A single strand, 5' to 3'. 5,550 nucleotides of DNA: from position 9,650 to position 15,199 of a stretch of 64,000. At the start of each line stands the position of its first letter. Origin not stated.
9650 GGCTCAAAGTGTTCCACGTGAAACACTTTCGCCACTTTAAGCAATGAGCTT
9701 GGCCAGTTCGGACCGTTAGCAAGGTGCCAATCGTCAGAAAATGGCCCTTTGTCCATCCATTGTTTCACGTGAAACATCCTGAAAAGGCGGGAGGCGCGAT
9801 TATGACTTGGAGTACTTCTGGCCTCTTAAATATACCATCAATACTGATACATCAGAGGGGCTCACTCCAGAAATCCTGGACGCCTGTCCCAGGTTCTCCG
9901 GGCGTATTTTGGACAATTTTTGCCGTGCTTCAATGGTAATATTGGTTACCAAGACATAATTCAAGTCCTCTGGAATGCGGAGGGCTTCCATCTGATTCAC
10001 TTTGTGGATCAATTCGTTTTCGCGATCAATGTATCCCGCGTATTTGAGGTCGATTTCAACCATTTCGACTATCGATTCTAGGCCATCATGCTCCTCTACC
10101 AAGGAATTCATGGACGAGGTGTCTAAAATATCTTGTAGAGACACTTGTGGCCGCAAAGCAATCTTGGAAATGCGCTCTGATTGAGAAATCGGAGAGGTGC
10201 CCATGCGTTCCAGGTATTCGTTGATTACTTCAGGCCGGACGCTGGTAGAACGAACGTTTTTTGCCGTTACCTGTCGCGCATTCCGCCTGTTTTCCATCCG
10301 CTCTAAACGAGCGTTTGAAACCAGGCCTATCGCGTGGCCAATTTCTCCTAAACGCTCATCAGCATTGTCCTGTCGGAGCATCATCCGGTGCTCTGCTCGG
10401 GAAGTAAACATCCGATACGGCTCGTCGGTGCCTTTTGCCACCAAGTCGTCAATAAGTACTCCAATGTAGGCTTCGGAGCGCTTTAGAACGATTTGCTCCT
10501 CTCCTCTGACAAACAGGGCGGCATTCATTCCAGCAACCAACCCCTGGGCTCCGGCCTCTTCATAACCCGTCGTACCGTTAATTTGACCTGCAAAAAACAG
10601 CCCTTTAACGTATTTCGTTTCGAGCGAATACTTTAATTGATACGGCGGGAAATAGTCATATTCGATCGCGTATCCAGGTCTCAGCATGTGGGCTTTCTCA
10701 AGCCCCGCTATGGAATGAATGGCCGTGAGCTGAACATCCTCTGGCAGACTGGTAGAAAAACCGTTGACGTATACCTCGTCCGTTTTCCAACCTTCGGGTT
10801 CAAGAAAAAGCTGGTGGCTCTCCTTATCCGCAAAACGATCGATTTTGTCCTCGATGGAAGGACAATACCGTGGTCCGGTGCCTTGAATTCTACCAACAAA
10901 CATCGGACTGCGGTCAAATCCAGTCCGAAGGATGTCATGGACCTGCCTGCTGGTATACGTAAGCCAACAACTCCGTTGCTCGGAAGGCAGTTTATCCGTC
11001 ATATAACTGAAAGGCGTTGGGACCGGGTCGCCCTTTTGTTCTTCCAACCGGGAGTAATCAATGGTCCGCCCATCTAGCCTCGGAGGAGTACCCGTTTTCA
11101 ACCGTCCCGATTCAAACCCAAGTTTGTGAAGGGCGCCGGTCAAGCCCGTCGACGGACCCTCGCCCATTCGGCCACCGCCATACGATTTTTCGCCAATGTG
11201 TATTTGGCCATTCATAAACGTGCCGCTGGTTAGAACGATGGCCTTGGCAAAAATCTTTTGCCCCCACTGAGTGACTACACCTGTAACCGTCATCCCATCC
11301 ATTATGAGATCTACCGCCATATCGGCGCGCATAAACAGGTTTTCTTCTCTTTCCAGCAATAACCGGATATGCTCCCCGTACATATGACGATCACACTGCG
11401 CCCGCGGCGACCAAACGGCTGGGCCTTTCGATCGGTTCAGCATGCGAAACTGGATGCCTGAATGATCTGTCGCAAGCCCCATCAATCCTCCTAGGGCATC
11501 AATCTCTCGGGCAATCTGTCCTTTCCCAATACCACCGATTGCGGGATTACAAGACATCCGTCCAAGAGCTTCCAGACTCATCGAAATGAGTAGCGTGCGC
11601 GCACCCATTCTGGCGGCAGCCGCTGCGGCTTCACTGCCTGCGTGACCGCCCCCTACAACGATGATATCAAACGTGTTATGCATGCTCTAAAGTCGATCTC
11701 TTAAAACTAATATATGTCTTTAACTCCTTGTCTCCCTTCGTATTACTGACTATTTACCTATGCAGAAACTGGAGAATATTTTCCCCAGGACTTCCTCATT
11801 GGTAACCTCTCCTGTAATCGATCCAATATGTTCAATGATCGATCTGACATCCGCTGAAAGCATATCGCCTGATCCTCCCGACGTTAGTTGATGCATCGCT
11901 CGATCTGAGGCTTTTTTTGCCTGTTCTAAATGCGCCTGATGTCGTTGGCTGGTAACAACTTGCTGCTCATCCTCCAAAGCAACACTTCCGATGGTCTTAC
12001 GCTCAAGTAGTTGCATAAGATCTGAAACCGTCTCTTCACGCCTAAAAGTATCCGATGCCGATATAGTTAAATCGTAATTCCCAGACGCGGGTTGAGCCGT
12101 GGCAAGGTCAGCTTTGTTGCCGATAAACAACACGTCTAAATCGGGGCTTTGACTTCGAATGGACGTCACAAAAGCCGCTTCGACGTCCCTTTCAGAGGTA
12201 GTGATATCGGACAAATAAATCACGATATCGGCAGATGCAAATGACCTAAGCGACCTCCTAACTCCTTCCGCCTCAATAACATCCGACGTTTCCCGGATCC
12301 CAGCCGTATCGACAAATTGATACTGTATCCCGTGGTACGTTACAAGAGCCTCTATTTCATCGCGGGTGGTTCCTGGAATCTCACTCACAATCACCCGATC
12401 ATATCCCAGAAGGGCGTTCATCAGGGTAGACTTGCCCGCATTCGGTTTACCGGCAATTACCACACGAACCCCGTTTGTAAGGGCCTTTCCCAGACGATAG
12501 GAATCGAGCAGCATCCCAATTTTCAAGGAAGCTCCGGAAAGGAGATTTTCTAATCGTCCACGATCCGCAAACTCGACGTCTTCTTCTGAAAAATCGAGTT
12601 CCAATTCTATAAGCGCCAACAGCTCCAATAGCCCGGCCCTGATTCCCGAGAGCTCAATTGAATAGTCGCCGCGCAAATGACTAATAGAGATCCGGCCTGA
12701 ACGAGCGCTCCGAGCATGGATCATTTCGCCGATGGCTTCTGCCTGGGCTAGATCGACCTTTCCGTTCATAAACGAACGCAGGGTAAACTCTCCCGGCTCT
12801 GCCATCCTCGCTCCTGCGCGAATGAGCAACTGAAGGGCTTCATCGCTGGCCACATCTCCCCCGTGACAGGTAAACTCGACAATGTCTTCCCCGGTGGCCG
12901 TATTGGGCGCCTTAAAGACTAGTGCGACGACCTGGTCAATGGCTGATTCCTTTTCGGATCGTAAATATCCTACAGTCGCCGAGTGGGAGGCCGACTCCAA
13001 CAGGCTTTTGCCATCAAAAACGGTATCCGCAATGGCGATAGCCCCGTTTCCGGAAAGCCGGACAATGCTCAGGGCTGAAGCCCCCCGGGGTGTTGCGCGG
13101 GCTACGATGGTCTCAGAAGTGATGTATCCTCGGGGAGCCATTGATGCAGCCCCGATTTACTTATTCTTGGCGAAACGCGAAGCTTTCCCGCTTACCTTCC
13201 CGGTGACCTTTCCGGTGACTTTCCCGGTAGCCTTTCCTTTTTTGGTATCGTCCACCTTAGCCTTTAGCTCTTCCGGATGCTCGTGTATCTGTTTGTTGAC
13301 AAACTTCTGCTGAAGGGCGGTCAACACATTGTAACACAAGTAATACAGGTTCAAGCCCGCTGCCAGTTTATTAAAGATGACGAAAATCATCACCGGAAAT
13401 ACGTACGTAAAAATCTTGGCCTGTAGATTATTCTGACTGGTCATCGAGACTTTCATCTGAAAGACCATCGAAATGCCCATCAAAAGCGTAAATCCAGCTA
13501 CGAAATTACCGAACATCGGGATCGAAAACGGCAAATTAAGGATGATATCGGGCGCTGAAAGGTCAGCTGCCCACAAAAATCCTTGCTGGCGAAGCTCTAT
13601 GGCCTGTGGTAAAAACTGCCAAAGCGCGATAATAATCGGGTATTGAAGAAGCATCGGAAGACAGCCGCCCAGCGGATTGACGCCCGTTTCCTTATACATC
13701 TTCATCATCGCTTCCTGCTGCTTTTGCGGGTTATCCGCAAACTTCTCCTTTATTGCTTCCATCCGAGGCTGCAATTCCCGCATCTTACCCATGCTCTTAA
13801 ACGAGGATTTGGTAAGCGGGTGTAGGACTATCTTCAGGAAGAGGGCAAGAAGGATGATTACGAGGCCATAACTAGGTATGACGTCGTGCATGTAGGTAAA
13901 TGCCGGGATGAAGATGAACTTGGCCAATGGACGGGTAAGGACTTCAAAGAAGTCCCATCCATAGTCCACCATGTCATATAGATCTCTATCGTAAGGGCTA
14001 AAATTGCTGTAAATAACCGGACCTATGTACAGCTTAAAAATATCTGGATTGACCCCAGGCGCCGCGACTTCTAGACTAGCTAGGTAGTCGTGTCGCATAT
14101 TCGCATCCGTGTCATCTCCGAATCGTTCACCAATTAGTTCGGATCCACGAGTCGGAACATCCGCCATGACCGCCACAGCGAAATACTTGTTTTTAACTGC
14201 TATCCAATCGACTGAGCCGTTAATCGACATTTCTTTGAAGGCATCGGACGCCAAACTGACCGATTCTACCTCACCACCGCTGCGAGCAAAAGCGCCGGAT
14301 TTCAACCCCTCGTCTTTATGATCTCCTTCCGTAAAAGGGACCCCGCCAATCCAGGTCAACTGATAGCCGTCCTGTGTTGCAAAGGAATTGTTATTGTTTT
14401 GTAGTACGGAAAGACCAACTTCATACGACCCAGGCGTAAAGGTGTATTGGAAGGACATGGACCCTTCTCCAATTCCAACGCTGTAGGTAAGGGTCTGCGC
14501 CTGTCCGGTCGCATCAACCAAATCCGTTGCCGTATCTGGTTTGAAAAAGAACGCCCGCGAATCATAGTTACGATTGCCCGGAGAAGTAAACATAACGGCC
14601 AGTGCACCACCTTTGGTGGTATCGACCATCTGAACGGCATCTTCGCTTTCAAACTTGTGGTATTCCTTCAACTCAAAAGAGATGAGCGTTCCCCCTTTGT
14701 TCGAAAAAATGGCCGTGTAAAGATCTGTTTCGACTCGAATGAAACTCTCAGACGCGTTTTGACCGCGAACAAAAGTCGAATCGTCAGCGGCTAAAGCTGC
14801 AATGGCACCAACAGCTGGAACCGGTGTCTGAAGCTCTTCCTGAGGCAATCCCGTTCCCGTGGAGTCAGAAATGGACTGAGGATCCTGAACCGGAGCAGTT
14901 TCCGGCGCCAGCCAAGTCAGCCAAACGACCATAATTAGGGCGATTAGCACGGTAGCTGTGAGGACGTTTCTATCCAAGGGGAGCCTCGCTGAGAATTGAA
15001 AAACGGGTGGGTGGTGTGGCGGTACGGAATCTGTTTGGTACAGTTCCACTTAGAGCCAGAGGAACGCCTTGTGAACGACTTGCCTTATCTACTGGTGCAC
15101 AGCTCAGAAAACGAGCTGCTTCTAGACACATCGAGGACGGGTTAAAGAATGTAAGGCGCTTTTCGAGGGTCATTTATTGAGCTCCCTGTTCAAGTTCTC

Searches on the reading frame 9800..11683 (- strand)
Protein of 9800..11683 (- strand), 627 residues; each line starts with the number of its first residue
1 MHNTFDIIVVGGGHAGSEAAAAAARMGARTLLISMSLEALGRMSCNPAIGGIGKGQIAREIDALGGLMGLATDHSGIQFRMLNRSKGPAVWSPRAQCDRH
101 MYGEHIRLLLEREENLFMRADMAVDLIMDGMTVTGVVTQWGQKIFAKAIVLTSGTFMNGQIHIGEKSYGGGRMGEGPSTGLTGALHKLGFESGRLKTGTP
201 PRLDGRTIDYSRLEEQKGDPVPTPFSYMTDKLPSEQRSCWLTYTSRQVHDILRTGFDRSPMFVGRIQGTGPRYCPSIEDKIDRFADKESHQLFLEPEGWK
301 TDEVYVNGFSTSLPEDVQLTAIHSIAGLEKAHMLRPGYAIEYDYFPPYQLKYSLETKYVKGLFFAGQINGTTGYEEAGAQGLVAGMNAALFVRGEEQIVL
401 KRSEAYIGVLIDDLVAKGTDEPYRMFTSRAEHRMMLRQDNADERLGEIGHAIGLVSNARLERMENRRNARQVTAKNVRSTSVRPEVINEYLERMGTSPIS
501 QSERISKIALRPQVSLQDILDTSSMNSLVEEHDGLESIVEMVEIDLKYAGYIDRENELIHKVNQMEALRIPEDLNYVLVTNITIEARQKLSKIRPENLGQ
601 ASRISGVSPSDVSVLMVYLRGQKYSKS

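Call 26: search_protein_families(library=pfam, proteins=[window:9800-11683:-], max_evalue=0.00001)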
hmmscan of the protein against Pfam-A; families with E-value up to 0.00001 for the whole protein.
window:9800-11683:- (627 aa): 4 families
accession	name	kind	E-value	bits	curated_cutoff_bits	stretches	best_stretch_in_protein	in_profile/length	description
PF01134.28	GIDA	-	3.2e-163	543.8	22.1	1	6-395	1-390/391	Glucose inhibited division protein A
PF13932.14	SAM_GIDA_C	-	8.6e-24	83.6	27.1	1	561-616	2-57/57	tRNA modifying enzyme MnmG/GidA C-terminal helical bundle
PF21680.2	GIDA_C_1st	-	3.7e-13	50.5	24.7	1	458-556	2-96/96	tRNA modifying enzyme MnmG/GidA C-terminal helical domain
PF12831.13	FAD_oxidored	-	1.8e-08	34.6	27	1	6-149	1-140/416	FAD dependent oxidoreductase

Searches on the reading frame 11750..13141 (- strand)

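Call 26: search_protein_families(library=pfam, proteins=[window:11750-13141:-], max_evalue=0.00001)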
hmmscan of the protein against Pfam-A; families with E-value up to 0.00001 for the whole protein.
window:11750-13141:- (463 aa): 4 families
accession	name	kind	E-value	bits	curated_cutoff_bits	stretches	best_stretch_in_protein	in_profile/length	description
PF12631.12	MnmE_helical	-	3.1e-44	152.1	40.1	1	131-460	1-211/211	MnmE helical domain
PF10396.14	TrmE_N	-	2.1e-37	128.3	29.8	1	11-128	1-117/117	GTP-binding protein TrmE N-terminus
PF01926.29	MMR_HSR1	-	1.9e-23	83.2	21.9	1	226-321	1-92/113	50S ribosome-binding GTPase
PF02421.24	FeoB_N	-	4.6e-12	46.2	27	1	226-320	2-95/156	Ferrous iron transport protein B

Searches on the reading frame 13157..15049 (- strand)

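Call 26: search_protein_families(library=pfam, proteins=[window:13157-15049:-], max_evalue=0.00001)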
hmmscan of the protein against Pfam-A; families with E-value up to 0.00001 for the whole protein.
window:13157-15049:- (630 aa): 2 families
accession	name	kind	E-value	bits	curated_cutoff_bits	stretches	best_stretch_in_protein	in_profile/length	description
PF02096.25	60KD_IMP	-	1.8e-54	184.5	35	1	394-586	1-163/163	60Kd inner membrane protein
PF14849.12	YidC_periplas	-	1.5e-25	91.1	24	1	104-377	2-282/283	YidC periplasmic domain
